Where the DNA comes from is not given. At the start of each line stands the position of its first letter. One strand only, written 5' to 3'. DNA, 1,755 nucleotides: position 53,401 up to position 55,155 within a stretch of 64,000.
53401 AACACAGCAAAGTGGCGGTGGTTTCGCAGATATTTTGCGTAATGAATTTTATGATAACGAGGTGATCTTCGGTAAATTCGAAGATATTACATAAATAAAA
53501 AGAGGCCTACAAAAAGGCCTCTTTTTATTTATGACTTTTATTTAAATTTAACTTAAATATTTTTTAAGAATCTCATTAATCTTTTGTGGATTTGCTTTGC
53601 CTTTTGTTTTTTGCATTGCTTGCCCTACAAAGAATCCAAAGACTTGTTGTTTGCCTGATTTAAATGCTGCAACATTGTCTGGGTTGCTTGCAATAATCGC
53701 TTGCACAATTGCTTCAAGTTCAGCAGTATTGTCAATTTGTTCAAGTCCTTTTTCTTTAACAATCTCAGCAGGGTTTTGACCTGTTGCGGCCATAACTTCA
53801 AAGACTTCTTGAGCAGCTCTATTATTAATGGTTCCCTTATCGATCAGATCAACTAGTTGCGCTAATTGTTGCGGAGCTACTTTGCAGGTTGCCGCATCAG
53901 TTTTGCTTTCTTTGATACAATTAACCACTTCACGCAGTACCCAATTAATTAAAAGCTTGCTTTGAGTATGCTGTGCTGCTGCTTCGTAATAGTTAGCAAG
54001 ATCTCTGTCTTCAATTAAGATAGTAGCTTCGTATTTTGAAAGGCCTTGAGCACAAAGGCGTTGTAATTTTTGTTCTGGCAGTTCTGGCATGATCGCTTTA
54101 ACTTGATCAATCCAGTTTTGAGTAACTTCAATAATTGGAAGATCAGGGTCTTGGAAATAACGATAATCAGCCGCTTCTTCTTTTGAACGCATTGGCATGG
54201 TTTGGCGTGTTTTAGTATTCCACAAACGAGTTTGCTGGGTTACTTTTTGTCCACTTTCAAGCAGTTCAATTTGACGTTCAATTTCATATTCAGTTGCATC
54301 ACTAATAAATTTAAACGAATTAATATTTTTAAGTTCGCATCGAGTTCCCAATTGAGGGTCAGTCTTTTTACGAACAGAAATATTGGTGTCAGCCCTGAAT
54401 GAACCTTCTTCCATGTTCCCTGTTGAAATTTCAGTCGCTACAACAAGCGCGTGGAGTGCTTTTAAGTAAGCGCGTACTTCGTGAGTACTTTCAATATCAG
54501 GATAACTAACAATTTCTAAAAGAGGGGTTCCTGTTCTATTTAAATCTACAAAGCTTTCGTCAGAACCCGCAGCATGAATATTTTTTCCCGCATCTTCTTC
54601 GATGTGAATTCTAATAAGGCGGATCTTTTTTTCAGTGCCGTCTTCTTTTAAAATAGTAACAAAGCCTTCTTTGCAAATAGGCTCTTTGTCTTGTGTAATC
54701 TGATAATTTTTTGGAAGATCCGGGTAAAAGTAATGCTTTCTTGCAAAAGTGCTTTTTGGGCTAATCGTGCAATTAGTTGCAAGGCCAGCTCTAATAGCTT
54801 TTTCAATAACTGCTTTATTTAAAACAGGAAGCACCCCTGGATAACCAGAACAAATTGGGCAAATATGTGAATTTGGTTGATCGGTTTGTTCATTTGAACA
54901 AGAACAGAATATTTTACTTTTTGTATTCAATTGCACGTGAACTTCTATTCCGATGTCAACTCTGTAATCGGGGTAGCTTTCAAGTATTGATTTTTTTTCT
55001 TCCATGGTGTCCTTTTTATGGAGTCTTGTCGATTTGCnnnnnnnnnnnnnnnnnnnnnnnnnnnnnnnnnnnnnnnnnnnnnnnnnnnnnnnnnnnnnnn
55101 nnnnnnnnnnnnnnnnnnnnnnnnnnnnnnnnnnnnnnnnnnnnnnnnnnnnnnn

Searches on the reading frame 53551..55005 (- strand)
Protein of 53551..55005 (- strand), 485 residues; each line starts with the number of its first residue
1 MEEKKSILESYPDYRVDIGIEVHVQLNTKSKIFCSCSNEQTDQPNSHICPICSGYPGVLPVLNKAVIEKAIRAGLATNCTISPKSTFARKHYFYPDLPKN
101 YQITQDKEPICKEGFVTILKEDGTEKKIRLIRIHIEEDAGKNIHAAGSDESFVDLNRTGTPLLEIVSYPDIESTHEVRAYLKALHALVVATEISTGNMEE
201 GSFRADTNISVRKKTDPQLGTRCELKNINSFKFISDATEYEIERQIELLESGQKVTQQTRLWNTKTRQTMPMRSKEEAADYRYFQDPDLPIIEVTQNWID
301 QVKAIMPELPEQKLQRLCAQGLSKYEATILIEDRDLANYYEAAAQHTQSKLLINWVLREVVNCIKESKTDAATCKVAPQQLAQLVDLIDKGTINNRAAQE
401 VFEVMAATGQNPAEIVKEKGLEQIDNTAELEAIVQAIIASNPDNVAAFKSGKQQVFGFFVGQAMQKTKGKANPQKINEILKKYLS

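Call 27: search_protein_families(library=ncbifam, proteins=[window:53551-55005:-], max_evalue=0.00001)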
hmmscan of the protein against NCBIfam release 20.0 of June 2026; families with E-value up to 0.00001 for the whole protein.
window:53551-55005:- (485 aa): 9 families
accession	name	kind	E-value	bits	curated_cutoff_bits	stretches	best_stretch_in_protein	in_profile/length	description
NF004014.0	PRK05477.1-4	equivalog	4e-197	655.7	414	1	14-484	3-474/475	Asp-tRNA(Asn)/Glu-tRNA(Gln) amidotransferase subunit GatB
NF004012.0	PRK05477.1-2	equivalog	8.1e-194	644.8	338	1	13-484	3-478/481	Asp-tRNA(Asn)/Glu-tRNA(Gln) amidotransferase subunit GatB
NF004015.0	PRK05477.1-5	equivalog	2e-178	594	628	1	4-484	5-486/488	Asp-tRNA(Asn)/Glu-tRNA(Gln) amidotransferase subunit GatB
TIGR00133.1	gatB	equivalog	2.4e-174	580.4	314.8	1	13-484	3-480/481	Asp-tRNA(Asn)/Glu-tRNA(Gln) amidotransferase subunit GatB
NF004011.1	PRK05477.1-1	equivalog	3.7e-155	517.3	680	1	14-484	3-473/475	Asp-tRNA(Asn)/Glu-tRNA(Gln) amidotransferase subunit GatB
NF004013.0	PRK05477.1-3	equivalog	2.1e-141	471.9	653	1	13-482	16-497/501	Asp-tRNA(Asn)/Glu-tRNA(Gln) amidotransferase subunit GatB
NF003107.0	PRK04028.1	equivalog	1.1e-48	166.1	456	3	255-484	403-624/630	Glu-tRNA(Gln) amidotransferase subunit GatE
NF011291.0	PRK14703.1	equivalog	2.1e-45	155.3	681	1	297-484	584-767/769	glutamine--tRNA ligase/YqeY domain fusion protein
TIGR00134.1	gatE_arch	equivalog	7.5e-41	140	319.55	2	281-484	420-618/622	Glu-tRNA(Gln) amidotransferase subunit GatE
